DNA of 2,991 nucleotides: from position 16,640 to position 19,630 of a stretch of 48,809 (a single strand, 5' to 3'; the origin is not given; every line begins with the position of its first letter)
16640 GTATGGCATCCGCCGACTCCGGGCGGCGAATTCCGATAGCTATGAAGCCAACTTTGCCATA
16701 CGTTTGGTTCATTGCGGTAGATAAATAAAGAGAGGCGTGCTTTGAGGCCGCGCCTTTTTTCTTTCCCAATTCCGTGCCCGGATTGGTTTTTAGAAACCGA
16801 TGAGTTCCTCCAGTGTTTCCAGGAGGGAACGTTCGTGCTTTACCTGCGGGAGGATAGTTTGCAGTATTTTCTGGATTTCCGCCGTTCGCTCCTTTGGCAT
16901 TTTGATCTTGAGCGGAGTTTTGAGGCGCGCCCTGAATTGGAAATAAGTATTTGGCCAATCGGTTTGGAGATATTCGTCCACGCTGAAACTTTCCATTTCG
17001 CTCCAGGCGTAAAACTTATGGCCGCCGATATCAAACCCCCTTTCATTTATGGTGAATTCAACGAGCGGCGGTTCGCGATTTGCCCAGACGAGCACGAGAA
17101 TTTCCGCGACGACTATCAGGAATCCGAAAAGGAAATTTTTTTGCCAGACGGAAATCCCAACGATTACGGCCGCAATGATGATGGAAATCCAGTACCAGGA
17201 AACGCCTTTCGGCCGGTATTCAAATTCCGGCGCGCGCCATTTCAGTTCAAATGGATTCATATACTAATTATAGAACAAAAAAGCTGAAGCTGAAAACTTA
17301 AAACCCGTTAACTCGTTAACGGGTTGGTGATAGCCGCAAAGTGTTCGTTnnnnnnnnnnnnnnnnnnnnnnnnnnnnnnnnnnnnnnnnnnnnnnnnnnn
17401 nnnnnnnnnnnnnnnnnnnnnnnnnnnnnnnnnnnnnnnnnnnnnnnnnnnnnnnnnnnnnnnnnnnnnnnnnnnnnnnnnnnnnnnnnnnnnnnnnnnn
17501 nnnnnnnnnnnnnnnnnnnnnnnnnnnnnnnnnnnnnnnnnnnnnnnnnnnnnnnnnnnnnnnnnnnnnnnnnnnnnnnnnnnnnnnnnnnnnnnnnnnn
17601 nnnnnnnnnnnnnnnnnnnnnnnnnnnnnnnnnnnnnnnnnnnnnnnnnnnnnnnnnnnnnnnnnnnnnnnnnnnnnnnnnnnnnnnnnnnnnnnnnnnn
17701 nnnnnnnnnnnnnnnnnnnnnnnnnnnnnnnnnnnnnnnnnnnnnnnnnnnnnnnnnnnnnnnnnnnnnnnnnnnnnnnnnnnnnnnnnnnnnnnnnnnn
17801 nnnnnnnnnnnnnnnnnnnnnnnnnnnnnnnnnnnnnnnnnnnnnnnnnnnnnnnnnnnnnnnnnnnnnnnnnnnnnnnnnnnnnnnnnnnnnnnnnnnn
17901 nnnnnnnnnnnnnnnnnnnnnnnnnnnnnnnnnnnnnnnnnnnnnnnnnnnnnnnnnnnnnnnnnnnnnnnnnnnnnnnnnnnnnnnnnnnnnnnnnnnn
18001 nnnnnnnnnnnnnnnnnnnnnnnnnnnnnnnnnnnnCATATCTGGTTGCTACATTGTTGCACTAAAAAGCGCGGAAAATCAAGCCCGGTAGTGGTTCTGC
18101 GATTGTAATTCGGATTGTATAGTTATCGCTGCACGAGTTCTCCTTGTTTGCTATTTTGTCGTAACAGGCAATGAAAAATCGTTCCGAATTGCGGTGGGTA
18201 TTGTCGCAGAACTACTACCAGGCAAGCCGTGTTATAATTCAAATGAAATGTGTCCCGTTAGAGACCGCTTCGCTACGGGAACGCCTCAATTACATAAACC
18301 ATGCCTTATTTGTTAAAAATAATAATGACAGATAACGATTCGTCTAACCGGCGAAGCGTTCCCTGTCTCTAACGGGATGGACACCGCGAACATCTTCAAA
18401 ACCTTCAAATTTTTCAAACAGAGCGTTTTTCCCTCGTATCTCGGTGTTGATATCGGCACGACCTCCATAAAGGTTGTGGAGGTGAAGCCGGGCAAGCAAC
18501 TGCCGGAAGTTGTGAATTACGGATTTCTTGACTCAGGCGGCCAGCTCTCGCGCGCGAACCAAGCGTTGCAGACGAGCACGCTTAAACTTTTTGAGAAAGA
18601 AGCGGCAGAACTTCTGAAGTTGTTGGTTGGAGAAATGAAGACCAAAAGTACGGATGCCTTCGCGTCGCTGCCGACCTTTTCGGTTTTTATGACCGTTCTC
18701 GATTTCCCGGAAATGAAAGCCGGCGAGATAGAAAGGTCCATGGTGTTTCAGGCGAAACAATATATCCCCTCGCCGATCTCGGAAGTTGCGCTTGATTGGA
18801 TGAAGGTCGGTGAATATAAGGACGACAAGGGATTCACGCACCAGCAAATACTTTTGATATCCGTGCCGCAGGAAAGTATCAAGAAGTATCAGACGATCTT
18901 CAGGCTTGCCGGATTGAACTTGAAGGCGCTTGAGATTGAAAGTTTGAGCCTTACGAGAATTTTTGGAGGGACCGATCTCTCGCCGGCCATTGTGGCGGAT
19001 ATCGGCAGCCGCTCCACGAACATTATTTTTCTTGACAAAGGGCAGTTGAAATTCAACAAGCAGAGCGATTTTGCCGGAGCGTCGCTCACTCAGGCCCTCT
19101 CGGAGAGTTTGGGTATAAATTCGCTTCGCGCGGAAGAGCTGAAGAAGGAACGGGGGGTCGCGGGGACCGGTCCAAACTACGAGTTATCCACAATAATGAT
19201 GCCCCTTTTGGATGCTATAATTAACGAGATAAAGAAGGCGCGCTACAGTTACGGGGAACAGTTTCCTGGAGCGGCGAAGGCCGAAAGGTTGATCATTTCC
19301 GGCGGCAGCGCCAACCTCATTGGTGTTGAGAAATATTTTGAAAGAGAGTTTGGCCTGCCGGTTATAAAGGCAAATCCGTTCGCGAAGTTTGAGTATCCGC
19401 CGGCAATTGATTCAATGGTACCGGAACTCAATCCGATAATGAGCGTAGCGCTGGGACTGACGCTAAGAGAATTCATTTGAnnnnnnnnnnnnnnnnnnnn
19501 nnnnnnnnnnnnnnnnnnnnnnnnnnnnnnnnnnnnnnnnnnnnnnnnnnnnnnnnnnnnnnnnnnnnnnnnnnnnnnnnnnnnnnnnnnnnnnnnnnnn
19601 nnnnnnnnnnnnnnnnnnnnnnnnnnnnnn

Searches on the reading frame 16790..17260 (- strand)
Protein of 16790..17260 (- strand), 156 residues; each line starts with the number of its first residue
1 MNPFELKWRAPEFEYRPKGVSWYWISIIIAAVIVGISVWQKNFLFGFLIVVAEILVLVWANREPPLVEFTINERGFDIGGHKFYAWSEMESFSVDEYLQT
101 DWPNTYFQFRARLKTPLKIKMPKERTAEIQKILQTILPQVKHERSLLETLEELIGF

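Call 8: search_protein_families(library=pfam, proteins=[window:16790-17260:-], max_evalue=0.001)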
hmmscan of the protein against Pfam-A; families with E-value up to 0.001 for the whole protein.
window:16790-17260:- (156 aa): 0 families

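Call 50: search_protein_families(library=pfam, proteins=[window:16790-17260:-], max_evalue=0.01)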
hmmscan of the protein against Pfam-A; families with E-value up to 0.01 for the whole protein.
window:16790-17260:- (156 aa): 1 family
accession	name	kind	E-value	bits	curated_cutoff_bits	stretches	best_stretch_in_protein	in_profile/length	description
PF18923.6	DUF5673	-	0.0069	16.8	26.7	0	71-136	5-64/66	Domain of unknown function (DUF5673)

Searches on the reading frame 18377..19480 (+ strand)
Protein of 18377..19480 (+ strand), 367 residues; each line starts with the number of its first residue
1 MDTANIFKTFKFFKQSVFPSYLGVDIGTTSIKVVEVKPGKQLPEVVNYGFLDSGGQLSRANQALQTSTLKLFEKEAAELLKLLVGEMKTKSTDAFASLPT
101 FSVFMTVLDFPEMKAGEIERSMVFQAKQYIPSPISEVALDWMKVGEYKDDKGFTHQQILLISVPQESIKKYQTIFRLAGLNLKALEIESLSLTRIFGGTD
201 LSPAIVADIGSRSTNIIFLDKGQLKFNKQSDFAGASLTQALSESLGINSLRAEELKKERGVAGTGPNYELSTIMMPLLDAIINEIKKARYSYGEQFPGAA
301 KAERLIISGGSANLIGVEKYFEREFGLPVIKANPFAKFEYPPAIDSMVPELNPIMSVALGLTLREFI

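Call 8: search_protein_families(library=pfam, proteins=[window:18377-19480:+], max_evalue=0.001)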
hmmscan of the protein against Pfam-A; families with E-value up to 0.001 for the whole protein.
window:18377-19480:+ (367 aa): 2 families
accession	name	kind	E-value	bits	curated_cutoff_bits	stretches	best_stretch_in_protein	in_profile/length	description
PF11104.14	PilM_2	-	1.3e-33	116.8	27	1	23-366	1-340/340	Type IV pilus assembly protein PilM;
PF14450.12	FtsA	-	6.6e-11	43.1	31.8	1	206-335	2-113/127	Cell division protein FtsA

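Call 17: find_encoding_contigs(protein=window:18377-19480:+, flank=10000, max_places=3)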
Protein window:18377-19480:+ (367 aa): no gene with exactly this product is on record in the collection.
